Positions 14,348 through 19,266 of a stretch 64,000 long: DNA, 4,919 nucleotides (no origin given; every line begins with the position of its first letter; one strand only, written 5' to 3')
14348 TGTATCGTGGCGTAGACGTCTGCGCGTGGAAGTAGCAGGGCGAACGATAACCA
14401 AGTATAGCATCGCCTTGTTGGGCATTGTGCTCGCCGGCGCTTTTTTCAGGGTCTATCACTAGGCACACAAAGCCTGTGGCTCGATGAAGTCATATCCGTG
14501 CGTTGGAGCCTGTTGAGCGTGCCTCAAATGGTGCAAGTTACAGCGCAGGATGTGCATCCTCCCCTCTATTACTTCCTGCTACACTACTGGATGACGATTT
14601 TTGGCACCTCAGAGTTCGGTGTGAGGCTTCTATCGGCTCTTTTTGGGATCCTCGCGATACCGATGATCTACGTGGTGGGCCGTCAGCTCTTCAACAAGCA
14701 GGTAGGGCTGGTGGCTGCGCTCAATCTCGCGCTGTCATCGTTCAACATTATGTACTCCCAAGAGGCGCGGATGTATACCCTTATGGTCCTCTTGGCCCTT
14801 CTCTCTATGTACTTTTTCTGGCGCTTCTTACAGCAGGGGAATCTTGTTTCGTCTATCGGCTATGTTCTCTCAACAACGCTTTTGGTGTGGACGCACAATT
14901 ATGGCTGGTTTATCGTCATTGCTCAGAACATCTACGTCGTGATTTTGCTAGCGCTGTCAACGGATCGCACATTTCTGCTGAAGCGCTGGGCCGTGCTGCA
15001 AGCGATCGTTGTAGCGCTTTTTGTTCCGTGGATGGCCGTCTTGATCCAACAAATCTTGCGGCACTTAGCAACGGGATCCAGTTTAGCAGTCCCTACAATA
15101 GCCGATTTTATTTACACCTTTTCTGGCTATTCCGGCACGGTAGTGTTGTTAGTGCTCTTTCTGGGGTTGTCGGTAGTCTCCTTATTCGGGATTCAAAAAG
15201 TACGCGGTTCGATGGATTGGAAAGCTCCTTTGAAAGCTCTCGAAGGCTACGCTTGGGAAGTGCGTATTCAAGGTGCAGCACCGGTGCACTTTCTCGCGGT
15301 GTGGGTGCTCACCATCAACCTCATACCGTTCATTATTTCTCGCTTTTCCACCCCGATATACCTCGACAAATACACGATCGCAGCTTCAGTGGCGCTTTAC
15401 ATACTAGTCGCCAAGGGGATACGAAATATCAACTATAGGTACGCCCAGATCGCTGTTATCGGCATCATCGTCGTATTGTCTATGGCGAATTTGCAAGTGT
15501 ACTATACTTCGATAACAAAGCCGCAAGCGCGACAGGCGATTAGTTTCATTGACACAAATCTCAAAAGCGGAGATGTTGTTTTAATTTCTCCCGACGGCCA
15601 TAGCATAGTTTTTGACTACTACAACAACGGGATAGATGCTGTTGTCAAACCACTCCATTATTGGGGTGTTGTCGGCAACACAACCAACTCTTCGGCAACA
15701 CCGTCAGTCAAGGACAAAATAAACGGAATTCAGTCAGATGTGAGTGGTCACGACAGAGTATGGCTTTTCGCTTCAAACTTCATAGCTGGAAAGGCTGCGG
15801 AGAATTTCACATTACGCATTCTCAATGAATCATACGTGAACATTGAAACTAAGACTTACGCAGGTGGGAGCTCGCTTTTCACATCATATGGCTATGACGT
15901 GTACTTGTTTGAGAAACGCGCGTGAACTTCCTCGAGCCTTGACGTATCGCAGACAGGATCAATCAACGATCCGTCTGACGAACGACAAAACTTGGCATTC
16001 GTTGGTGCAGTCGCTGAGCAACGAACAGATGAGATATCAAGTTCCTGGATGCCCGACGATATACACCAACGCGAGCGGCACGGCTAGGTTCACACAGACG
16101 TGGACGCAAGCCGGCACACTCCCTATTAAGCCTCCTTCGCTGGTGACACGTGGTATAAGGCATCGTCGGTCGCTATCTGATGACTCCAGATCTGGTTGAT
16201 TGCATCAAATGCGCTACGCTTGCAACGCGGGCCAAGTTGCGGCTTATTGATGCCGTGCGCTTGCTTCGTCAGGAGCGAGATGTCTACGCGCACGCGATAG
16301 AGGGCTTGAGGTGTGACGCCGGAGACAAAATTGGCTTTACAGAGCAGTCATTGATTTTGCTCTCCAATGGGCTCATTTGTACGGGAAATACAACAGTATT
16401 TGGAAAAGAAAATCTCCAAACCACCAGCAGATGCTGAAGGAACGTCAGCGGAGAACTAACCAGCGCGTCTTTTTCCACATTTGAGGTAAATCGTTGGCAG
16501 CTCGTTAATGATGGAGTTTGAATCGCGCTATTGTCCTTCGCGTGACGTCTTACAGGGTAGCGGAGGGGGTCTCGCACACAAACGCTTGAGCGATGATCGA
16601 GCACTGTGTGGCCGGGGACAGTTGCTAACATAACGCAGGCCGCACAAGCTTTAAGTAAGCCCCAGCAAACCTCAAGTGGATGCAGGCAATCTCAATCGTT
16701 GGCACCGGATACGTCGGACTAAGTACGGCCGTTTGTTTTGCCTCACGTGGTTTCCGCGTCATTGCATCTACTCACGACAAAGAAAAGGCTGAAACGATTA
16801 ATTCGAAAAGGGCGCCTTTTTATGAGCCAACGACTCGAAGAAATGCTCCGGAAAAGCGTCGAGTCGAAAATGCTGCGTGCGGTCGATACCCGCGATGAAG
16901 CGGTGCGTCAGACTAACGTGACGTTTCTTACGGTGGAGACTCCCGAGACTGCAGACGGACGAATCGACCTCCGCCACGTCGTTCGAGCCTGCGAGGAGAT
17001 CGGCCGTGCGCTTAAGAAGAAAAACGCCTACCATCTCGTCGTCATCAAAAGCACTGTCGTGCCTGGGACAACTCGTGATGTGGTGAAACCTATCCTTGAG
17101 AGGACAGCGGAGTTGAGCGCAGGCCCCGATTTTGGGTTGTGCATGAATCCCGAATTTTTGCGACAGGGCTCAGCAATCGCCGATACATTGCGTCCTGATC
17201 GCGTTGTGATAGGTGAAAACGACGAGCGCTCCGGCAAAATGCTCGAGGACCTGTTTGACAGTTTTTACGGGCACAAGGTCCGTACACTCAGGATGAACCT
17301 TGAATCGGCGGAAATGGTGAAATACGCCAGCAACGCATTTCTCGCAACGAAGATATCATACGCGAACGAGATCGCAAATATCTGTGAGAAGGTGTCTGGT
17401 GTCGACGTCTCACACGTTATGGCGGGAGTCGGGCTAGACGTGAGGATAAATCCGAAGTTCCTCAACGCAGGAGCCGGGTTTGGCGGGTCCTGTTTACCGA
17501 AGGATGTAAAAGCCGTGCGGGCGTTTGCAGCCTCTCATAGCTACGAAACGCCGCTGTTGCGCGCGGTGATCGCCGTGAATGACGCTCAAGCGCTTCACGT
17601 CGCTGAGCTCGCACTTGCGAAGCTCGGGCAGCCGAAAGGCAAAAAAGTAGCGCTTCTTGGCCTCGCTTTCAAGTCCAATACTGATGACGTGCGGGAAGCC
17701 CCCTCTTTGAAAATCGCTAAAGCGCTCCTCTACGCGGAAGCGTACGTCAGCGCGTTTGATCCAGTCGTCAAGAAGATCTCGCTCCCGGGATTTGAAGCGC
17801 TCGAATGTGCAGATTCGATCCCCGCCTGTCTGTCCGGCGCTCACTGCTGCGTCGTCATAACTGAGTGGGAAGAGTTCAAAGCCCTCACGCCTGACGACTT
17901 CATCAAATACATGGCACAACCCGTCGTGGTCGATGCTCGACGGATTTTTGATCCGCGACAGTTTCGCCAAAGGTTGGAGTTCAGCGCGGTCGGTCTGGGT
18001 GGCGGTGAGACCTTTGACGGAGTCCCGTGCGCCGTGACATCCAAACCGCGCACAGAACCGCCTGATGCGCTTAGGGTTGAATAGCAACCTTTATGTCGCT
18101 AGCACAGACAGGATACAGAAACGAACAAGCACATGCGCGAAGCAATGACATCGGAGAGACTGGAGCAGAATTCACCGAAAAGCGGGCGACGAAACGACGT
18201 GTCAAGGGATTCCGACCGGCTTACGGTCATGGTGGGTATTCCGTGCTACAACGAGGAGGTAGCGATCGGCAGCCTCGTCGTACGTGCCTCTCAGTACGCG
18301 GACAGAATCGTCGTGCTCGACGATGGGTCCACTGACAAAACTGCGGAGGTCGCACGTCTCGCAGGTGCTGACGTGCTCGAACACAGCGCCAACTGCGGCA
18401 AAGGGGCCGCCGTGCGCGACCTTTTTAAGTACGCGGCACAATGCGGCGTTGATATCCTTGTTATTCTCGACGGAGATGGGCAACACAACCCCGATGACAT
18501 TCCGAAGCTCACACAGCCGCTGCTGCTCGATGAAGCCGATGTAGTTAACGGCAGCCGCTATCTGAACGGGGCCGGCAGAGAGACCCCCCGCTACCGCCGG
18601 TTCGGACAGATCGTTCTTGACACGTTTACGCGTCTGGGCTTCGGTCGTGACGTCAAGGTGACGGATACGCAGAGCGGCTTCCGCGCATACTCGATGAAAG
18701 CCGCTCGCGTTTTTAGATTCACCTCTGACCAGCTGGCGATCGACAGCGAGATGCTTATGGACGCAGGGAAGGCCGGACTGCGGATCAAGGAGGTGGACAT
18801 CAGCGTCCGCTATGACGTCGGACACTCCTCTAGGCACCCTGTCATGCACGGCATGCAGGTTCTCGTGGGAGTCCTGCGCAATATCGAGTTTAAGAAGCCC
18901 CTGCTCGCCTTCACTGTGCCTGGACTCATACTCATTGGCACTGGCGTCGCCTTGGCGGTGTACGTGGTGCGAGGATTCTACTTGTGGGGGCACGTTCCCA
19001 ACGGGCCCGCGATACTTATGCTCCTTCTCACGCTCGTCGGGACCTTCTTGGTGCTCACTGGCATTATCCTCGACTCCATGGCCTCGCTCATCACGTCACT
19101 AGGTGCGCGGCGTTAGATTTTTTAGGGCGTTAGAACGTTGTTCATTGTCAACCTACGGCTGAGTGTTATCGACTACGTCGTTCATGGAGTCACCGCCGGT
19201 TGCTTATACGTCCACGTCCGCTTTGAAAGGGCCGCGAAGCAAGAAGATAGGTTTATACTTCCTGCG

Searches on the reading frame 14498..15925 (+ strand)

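Call 43: search_protein_families(library=pfam, proteins=[window:14498-15925:+], max_evalue=0.001)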
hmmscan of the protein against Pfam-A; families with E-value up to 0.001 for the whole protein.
window:14498-15925:+ (475 aa): 1 family
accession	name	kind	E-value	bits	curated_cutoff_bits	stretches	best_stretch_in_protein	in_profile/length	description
PF13231.12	PMT_2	-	1.4e-16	61.6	26.1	1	20-177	2-156/160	Dolichyl-phosphate-mannose-protein mannosyltransferase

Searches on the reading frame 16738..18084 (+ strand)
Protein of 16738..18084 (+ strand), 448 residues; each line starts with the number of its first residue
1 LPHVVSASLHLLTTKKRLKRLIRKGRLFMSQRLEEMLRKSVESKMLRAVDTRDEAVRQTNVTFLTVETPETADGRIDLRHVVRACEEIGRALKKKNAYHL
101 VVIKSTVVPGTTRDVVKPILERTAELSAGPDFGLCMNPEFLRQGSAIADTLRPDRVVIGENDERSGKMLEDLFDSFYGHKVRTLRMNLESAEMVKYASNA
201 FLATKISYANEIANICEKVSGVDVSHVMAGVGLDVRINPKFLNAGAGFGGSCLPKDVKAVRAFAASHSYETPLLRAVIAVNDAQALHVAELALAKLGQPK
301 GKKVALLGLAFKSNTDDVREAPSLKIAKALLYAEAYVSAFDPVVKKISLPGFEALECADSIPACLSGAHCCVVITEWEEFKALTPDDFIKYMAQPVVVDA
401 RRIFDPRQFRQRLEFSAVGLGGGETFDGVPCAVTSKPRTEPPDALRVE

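Call 43: search_protein_families(library=pfam, proteins=[window:16738-18084:+], max_evalue=0.001)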
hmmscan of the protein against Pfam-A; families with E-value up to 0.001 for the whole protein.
window:16738-18084:+ (448 aa): 3 families
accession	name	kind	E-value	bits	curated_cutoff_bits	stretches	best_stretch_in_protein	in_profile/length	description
PF03721.20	UDPG_MGDP_dh_N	-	1e-35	123.5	27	1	18-172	36-187/187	UDP-glucose/GDP-mannose dehydrogenase family, NAD binding domain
PF00984.24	UDPG_MGDP_dh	-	3.5e-35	120.4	25.4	1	189-282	1-93/94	UDP-glucose/GDP-mannose dehydrogenase family, central domain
PF03720.21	UDPG_MGDP_dh_C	-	1.6e-27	96.3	30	1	305-406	1-103/103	UDP-glucose/GDP-mannose dehydrogenase family, UDP binding domain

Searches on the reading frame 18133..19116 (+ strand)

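Call 43: search_protein_families(library=pfam, proteins=[window:18133-19116:+], max_evalue=0.001)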
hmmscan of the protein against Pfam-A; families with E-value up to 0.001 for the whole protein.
window:18133-19116:+ (327 aa): 2 families
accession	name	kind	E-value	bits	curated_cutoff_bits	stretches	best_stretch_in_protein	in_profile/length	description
PF00535.33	Glycos_transf_2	-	2e-21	77.1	23.3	1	34-191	2-164/168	Glycosyl transferase family 2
PF13641.12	Glyco_tranf_2_3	-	1.3e-06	29.1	27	1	32-175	3-155/230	Glycosyltransferase like family 2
